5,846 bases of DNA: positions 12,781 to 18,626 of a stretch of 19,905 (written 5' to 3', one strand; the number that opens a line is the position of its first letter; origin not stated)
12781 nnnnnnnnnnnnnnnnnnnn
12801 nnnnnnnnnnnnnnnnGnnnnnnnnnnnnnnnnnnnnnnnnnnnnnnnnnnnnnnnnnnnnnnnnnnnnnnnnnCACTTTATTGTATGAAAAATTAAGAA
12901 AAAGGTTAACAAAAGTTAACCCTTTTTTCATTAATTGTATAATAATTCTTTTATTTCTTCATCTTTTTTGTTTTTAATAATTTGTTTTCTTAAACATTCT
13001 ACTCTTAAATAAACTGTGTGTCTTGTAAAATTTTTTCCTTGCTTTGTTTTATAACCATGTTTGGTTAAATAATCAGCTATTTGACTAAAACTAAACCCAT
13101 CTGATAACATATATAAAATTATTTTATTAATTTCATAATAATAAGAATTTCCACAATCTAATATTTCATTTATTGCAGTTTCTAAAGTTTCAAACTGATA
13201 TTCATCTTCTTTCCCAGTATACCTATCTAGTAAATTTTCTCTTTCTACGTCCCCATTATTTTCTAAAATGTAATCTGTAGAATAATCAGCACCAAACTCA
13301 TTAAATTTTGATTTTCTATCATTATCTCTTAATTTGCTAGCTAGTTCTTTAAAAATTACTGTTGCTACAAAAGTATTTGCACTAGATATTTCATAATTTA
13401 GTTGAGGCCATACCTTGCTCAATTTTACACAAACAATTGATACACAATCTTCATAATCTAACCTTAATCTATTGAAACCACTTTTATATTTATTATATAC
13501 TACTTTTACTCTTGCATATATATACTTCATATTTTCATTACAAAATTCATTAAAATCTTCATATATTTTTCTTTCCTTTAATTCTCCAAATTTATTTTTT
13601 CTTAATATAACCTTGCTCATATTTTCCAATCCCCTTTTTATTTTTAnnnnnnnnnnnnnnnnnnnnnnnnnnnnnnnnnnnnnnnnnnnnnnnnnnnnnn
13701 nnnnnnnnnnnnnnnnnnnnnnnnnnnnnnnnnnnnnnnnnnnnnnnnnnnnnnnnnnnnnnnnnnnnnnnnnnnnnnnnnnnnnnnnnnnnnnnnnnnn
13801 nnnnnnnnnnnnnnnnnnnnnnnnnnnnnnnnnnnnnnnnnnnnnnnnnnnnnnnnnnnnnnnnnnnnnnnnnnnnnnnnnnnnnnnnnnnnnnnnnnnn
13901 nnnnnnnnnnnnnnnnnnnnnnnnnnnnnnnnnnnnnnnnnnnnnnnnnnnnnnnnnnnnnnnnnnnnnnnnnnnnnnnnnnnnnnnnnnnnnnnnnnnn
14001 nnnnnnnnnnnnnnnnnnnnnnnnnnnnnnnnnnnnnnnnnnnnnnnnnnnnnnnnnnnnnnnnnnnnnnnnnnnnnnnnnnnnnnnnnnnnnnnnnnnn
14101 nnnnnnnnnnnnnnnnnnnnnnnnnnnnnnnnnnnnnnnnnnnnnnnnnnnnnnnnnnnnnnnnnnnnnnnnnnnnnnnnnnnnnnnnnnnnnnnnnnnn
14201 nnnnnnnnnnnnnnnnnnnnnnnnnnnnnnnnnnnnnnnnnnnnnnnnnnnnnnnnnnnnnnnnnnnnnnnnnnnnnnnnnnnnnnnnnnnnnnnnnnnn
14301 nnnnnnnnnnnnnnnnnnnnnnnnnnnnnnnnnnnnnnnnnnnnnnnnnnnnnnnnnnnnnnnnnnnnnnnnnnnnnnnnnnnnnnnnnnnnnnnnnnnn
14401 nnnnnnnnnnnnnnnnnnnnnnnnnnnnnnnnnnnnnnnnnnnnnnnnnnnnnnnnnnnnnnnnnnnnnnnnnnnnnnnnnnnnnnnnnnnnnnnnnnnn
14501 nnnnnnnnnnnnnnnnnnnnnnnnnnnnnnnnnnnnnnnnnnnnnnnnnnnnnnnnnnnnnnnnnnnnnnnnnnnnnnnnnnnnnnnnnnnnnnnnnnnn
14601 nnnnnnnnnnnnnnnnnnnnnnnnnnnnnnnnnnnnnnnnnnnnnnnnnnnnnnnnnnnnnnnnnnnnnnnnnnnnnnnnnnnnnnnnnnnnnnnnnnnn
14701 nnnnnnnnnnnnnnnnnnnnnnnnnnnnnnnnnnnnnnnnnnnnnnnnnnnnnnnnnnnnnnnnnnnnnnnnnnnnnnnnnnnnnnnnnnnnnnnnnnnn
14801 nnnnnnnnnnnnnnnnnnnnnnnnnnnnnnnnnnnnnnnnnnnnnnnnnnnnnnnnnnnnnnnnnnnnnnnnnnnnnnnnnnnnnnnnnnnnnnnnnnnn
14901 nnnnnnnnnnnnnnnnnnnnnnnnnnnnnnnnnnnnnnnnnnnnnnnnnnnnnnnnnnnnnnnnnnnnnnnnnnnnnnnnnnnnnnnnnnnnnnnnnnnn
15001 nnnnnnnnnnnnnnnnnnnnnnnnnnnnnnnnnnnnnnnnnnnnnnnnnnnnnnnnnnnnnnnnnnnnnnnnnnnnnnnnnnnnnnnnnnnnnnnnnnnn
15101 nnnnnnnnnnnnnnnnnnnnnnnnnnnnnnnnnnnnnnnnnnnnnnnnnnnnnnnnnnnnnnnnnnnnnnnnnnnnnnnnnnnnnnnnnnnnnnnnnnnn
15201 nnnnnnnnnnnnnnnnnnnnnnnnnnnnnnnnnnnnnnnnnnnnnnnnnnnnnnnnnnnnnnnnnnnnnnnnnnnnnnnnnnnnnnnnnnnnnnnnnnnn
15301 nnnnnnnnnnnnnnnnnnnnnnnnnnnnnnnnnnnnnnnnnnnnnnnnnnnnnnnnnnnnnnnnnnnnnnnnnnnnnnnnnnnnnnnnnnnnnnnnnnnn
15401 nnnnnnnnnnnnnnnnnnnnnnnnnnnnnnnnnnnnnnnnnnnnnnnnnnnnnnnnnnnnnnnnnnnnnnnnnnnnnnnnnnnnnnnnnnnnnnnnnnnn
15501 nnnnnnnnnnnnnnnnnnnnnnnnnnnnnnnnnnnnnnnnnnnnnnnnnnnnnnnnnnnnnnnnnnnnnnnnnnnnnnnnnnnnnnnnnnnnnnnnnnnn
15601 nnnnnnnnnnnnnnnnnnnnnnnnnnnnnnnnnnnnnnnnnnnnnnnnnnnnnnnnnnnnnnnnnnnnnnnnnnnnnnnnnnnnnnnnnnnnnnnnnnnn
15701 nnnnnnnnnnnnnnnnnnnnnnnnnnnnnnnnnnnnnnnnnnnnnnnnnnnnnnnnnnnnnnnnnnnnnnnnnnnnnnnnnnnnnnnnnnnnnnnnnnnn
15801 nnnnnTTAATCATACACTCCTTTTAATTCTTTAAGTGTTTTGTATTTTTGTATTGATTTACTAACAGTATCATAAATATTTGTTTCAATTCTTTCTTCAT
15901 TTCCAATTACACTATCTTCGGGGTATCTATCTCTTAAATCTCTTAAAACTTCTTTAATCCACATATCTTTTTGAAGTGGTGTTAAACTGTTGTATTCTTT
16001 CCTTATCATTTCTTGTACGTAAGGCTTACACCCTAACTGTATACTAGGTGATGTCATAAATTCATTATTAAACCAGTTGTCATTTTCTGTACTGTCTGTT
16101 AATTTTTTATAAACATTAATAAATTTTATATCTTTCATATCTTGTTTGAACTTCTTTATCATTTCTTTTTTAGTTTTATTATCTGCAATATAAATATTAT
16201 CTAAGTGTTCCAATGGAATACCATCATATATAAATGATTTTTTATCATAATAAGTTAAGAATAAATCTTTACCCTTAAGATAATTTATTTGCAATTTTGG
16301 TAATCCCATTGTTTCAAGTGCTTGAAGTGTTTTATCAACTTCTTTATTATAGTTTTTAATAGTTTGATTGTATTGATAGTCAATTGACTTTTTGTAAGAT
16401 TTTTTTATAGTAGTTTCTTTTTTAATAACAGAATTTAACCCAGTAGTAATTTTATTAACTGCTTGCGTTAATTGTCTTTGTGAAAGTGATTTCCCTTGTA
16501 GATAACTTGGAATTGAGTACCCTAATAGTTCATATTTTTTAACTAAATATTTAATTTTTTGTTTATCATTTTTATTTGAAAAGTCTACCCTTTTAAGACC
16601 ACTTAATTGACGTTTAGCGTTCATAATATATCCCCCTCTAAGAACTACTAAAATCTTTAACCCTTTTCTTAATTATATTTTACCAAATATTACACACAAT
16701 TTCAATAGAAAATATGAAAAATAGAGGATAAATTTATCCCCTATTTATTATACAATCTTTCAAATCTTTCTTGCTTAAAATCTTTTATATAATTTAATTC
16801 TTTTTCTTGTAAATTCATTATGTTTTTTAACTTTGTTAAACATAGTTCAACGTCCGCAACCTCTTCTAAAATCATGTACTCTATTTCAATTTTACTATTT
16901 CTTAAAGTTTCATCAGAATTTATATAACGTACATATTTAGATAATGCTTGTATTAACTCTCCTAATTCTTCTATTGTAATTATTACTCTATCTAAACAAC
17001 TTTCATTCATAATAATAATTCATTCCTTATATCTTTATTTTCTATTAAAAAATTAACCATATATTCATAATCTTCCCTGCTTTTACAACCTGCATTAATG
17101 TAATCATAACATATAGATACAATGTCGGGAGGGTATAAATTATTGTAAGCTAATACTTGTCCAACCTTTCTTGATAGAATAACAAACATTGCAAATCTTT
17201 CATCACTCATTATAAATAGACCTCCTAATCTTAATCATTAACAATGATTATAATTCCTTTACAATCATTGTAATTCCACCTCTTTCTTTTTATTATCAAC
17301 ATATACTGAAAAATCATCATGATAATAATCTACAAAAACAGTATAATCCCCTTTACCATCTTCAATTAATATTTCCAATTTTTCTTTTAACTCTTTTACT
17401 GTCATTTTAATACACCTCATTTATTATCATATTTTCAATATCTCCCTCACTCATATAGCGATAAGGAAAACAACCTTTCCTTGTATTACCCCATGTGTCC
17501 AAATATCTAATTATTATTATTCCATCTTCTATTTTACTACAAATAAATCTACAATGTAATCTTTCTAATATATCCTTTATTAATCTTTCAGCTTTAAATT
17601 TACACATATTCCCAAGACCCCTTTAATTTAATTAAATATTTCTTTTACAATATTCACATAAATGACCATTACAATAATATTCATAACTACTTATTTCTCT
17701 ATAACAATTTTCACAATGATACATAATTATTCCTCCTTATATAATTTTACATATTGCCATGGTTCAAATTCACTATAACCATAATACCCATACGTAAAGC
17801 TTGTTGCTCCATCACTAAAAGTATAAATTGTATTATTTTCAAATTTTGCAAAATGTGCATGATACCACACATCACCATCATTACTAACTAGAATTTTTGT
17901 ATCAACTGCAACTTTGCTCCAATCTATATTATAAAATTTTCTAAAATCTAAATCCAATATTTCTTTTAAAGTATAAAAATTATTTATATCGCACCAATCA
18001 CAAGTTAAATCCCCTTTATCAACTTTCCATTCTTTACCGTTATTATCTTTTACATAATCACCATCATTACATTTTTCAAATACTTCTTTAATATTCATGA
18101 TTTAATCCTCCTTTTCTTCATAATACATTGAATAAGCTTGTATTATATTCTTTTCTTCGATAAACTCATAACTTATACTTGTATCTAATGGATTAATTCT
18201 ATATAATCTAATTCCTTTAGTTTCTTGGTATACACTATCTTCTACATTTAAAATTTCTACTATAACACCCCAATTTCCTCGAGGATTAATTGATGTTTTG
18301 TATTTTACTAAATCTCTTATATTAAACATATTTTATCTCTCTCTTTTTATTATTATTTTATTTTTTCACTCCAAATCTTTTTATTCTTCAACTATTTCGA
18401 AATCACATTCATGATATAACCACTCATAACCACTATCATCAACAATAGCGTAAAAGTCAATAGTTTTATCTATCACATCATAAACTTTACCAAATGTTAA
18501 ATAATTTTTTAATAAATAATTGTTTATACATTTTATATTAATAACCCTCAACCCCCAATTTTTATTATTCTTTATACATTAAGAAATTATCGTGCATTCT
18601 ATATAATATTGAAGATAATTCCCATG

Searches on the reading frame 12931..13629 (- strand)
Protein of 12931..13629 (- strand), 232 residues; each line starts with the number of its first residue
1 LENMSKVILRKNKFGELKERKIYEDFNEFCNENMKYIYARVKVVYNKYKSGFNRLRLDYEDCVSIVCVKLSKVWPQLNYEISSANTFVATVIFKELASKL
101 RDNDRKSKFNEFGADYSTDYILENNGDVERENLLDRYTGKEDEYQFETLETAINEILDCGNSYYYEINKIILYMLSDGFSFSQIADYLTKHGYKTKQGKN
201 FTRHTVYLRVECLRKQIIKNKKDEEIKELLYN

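Call 8: search_protein_families(library=pfam, max_evalue=0.01, proteins=[window:12931-13629:-])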
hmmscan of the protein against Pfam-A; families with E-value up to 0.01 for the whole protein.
window:12931-13629:- (232 aa): 2 families
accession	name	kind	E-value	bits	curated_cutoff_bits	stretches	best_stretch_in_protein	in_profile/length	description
PF07508.19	Recombinase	-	9.5e-07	29.5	21.1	1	171-221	10-52/102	Recombinase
PF04542.20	Sigma70_r2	-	0.00085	19.5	24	1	54-105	18-70/71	Sigma-70 region 2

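Call 9: search_protein_families(library=phrogs, max_evalue=0.01, proteins=[window:12931-13629:-])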
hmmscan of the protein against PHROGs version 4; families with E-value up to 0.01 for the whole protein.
window:12931-13629:- (232 aa): 2 families
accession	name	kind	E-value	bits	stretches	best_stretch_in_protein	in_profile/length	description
phrog_95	-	integration and excision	7e-05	22.6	1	170-207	268-305/651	integrase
phrog_1740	-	transcription regulation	0.0014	18.2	1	33-228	61-223/567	RNA polymerase sigma factor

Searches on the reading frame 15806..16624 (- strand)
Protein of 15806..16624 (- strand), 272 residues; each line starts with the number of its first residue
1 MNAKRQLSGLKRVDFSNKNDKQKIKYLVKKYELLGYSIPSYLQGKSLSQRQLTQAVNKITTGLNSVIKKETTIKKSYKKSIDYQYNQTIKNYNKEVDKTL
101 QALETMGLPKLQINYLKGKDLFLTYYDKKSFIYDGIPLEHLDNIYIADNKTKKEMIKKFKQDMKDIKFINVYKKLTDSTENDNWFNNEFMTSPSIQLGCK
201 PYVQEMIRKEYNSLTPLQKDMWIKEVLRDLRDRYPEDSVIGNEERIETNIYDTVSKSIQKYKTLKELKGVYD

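Call 8: search_protein_families(library=pfam, max_evalue=0.01, proteins=[window:15806-16624:-])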
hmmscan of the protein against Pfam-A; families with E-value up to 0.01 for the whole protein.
window:15806-16624:- (272 aa): 0 families

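Call 9: search_protein_families(library=phrogs, max_evalue=0.01, proteins=[window:15806-16624:-])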
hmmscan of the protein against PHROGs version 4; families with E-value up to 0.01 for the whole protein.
window:15806-16624:- (272 aa): 0 families

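Call 11: search_protein_families(library=pfam, max_evalue=1, proteins=[window:15806-16624:-])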
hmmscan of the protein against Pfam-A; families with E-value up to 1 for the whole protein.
window:15806-16624:- (272 aa): 1 family
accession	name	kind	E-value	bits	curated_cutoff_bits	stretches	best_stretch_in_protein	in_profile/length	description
PF10591.15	SPARC_Ca_bdg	-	0.23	12.2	22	0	51-99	26-74/113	Secreted protein acidic and rich in cysteine Ca binding region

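Call 12: search_protein_families(library=phrogs, max_evalue=1, proteins=[window:15806-16624:-])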
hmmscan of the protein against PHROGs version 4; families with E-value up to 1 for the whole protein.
window:15806-16624:- (272 aa): 7 families
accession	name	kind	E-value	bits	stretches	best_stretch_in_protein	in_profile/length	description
phrog_32827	-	unknown function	0.022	16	1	170-196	19-45/50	-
phrog_17448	-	unknown function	0.044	15.2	1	64-116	23-74/98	-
phrog_7803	-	unknown function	0.06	11.7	1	3-71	318-383/1642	-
phrog_17939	-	unknown function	0.082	13.9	1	126-180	15-74/89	-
phrog_14311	-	unknown function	0.19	12.8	0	43-115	60-132/140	-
phrog_13673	-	unknown function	0.27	12.5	1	221-249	25-53/77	-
phrog_30331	-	unknown function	0.47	12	0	124-170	9-53/80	-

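Call 29: find_encoding_contigs(protein=window:15806-16624:-, flank=10000, max_places=10)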
Protein window:15806-16624:- (272 aa): no gene with exactly this product is on record in the collection.

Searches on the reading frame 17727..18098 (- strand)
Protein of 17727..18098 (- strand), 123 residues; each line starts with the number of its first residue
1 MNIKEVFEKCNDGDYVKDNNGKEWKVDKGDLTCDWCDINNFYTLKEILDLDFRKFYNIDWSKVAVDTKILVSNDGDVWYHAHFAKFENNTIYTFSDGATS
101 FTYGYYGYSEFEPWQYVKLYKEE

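Call 11: search_protein_families(library=pfam, max_evalue=1, proteins=[window:17727-18098:-])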
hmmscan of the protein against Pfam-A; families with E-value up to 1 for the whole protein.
window:17727-18098:- (123 aa): 2 families
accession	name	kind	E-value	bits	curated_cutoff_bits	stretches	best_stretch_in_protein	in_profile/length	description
PF07922.17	Glyco_transf_52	-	0.032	13.9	26.1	1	45-110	47-105/272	Glycosyltransferase family 52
PF07198.17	DUF1410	-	0.34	11.7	25.5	0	17-95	14-49/61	Protein of unknown function (DUF1410)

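Call 12: search_protein_families(library=phrogs, max_evalue=1, proteins=[window:17727-18098:-])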
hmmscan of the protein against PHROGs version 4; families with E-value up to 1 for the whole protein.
window:17727-18098:- (123 aa): 4 families
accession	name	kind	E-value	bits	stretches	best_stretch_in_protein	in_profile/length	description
phrog_21026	-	unknown function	2.8e-14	54.3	1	29-119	53-141/147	-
phrog_10520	-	unknown function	0.012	16.3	1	59-119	2-56/70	-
phrog_14460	-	unknown function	0.028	15.9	1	52-106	38-92/127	-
phrog_13490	-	unknown function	0.26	12.2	0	7-50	5-46/72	-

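Call 30: find_encoding_contigs(protein=window:17727-18098:-, flank=10000, max_places=10)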
Protein window:17727-18098:- (123 aa): no gene with exactly this product is on record in the collection.

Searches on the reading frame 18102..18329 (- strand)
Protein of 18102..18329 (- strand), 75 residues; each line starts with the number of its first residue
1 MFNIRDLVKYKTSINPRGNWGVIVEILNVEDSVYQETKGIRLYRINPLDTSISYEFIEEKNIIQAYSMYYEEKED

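Call 11: search_protein_families(library=pfam, max_evalue=1, proteins=[window:18102-18329:-])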
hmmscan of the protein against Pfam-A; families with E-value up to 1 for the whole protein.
window:18102-18329:- (75 aa): 0 families

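Call 12: search_protein_families(library=phrogs, max_evalue=1, proteins=[window:18102-18329:-])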
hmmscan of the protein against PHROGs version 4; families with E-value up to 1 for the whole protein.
window:18102-18329:- (75 aa): 1 family
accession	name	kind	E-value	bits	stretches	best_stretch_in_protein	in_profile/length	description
phrog_12875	-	unknown function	0.28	12.3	1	28-51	6-29/72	-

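Call 25: find_encoding_contigs(protein=window:18102-18329:-, flank=10000, max_places=10)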
Protein window:18102-18329:- (75 aa): 10 contigs read that carry it; 2 places shown.
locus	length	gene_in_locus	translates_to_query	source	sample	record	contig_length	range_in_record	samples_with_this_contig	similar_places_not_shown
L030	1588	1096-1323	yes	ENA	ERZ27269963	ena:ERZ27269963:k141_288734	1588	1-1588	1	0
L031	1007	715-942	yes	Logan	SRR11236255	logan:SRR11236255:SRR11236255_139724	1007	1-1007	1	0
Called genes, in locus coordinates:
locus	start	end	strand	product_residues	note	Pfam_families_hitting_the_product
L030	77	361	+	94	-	-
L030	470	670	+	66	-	-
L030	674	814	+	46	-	-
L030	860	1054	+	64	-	-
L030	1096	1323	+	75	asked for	-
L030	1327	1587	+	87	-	?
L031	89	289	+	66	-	-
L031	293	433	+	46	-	-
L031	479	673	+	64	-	-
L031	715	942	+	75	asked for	-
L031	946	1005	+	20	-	?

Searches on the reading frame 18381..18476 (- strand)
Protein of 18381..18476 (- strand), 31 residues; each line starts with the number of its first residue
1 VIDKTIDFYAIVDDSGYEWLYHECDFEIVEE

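Call 47: list_cluster_members(proteins=[window:18381-18476:-, window:18102-18329:-, window:17727-18098:-, window:15806-16624:-, window:13647-15806:-, window:1355-1711:+, window:345-980:+, window:2076-2501:+])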
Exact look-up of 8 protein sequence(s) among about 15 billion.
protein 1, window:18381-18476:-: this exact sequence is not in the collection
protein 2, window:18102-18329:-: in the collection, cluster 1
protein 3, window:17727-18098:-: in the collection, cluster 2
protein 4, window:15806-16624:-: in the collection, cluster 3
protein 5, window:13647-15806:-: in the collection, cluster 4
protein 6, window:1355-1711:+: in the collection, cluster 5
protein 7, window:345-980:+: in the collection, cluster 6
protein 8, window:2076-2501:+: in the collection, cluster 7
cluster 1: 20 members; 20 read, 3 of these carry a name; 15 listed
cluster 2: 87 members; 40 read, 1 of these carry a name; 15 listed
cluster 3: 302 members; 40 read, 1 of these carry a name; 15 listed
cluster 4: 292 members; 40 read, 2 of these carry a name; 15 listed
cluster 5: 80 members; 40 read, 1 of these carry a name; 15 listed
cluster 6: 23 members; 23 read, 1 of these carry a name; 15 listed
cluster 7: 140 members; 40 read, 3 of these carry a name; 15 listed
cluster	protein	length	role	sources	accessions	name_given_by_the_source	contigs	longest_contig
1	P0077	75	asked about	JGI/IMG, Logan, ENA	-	hypothetical protein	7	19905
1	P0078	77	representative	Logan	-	-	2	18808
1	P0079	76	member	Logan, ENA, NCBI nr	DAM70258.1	MAG TPA: hypothetical protein [Caudoviricetes sp.]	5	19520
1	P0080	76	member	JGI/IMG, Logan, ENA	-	hypothetical protein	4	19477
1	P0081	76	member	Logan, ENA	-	-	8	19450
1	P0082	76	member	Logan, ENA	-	-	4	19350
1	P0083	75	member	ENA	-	-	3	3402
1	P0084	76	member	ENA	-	-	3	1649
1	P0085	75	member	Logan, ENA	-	-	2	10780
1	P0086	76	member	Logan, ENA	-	-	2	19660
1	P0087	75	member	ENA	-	-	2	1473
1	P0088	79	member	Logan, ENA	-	-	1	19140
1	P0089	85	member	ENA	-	-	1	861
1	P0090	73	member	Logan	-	-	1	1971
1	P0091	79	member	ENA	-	-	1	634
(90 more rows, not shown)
